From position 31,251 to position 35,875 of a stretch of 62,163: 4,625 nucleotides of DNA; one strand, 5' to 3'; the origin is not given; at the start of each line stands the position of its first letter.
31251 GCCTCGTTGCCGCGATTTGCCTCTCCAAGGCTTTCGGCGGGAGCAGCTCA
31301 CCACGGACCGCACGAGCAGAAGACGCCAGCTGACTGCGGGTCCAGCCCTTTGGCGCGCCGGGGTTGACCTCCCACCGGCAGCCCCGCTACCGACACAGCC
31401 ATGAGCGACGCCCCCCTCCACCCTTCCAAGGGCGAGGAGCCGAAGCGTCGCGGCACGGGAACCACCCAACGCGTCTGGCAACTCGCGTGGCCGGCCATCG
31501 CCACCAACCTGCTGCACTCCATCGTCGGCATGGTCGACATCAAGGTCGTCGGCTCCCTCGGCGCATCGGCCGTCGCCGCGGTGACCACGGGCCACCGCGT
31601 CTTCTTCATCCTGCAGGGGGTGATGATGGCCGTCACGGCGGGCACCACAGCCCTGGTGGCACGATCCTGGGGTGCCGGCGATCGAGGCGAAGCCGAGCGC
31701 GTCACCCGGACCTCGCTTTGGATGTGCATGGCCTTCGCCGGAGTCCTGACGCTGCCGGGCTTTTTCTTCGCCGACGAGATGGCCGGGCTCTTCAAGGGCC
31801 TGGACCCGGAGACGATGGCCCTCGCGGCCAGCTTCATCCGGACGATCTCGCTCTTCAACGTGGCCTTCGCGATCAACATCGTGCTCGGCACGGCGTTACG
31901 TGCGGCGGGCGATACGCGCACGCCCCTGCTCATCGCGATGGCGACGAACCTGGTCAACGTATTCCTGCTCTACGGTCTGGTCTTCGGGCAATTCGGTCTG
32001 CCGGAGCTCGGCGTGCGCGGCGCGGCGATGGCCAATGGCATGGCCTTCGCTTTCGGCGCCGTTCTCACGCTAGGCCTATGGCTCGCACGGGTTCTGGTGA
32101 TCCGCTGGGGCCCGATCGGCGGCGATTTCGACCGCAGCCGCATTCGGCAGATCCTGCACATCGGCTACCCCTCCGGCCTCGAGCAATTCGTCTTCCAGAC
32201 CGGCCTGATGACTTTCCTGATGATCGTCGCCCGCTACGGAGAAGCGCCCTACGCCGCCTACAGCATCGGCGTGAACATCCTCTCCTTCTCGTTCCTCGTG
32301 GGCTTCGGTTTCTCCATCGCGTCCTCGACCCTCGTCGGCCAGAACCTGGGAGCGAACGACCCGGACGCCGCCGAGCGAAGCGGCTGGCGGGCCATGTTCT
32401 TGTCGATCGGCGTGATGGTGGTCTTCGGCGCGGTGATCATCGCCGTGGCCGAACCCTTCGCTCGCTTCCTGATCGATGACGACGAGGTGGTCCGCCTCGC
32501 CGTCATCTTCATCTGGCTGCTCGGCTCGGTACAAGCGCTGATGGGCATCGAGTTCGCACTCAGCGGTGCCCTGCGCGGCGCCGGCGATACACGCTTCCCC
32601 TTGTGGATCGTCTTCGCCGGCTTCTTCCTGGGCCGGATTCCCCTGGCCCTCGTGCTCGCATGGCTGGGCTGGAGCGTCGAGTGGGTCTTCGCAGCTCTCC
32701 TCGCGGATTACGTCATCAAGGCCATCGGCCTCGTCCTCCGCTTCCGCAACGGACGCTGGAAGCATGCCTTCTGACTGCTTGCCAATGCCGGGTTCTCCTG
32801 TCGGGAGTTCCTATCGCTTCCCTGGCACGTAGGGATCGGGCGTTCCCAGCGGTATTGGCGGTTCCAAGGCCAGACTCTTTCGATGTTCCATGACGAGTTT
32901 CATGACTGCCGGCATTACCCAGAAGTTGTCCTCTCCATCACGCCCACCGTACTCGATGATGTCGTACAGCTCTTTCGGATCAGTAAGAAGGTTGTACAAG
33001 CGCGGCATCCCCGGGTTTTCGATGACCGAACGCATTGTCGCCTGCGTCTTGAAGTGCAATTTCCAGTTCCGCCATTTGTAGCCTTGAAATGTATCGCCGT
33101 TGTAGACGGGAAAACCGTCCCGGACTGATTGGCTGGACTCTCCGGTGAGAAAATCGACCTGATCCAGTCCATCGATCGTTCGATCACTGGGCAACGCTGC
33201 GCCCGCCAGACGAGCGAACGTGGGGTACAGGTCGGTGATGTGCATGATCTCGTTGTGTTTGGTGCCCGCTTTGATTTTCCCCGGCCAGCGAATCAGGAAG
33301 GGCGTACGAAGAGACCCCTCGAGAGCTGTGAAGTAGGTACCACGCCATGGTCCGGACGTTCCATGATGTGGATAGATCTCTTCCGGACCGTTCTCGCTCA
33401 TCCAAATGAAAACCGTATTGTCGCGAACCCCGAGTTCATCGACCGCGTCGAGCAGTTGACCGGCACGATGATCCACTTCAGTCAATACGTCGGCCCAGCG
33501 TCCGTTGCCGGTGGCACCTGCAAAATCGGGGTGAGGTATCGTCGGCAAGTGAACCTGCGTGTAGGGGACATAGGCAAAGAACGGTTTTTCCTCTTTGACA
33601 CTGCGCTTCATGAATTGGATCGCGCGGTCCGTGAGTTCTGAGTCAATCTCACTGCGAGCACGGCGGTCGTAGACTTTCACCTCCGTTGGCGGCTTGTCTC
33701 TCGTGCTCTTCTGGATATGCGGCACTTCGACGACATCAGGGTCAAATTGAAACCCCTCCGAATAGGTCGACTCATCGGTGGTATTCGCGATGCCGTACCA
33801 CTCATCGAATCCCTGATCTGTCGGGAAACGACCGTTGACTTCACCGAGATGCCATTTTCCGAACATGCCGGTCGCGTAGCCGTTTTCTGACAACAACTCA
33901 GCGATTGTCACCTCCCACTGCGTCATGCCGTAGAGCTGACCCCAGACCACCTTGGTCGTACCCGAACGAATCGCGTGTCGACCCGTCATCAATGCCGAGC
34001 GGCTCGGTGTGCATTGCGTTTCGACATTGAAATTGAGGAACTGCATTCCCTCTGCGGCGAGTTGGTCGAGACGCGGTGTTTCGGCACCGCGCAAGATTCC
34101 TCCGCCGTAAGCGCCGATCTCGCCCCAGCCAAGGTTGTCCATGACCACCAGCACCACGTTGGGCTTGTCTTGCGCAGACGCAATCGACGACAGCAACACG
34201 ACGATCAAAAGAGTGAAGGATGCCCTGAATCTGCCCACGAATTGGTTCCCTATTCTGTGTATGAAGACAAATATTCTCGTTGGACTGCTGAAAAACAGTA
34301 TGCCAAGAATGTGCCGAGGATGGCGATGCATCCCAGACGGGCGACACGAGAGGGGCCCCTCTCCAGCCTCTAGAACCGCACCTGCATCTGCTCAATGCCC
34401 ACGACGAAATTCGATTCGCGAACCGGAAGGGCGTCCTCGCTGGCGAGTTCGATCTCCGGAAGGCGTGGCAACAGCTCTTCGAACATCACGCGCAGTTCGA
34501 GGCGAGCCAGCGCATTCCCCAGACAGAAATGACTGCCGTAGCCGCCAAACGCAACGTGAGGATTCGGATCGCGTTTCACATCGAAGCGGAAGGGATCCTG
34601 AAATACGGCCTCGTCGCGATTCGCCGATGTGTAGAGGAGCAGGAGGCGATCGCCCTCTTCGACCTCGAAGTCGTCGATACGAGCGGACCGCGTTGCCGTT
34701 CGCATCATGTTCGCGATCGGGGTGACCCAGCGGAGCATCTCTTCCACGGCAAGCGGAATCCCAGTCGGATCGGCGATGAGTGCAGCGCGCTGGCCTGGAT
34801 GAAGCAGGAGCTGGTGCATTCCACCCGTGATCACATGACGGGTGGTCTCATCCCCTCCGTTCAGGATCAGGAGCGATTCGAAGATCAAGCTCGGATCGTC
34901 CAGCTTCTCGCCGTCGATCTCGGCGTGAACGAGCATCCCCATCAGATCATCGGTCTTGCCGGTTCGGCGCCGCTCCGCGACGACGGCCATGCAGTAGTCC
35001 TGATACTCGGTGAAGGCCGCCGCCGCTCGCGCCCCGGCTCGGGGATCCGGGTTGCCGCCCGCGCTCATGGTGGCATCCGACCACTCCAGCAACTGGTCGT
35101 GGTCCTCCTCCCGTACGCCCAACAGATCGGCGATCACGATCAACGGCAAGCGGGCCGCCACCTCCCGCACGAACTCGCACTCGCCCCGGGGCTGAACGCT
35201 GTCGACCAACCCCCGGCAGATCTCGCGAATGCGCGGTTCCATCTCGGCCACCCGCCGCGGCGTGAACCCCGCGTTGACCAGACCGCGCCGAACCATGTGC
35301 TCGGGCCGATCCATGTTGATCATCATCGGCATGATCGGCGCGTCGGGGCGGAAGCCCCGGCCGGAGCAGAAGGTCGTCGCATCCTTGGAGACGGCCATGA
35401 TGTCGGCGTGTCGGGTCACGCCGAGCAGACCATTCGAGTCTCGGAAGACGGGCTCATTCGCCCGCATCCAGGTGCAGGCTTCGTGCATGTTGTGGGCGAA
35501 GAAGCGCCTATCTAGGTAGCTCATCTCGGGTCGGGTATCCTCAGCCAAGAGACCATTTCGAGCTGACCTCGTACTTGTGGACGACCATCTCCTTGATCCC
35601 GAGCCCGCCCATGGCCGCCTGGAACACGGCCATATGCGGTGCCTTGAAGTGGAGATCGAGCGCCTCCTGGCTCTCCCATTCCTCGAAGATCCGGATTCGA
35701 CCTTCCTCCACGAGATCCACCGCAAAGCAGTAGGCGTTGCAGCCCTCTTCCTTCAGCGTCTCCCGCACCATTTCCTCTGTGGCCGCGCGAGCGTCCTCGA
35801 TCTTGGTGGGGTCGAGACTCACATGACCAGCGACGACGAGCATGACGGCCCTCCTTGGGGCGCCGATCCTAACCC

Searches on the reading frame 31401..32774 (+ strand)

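Call 71: search_protein_families(library=pfam, proteins=[window:31401-32774:+], max_evalue=0.00001)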
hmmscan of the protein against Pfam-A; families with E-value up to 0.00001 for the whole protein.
window:31401-32774:+ (457 aa): 1 family
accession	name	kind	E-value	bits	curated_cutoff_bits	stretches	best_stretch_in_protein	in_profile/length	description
PF01554.23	MatE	-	1.2e-63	214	24.9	2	257-417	1-160/161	MatE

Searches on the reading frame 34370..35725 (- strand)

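Call 71: search_protein_families(library=pfam, proteins=[window:34370-35725:-], max_evalue=0.00001)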
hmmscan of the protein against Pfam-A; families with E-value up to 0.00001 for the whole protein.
window:34370-35725:- (451 aa): 1 family
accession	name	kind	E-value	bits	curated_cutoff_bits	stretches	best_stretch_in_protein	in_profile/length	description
PF00067.27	p450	-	1e-21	77.7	22.8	1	326-432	327-441/462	Cytochrome P450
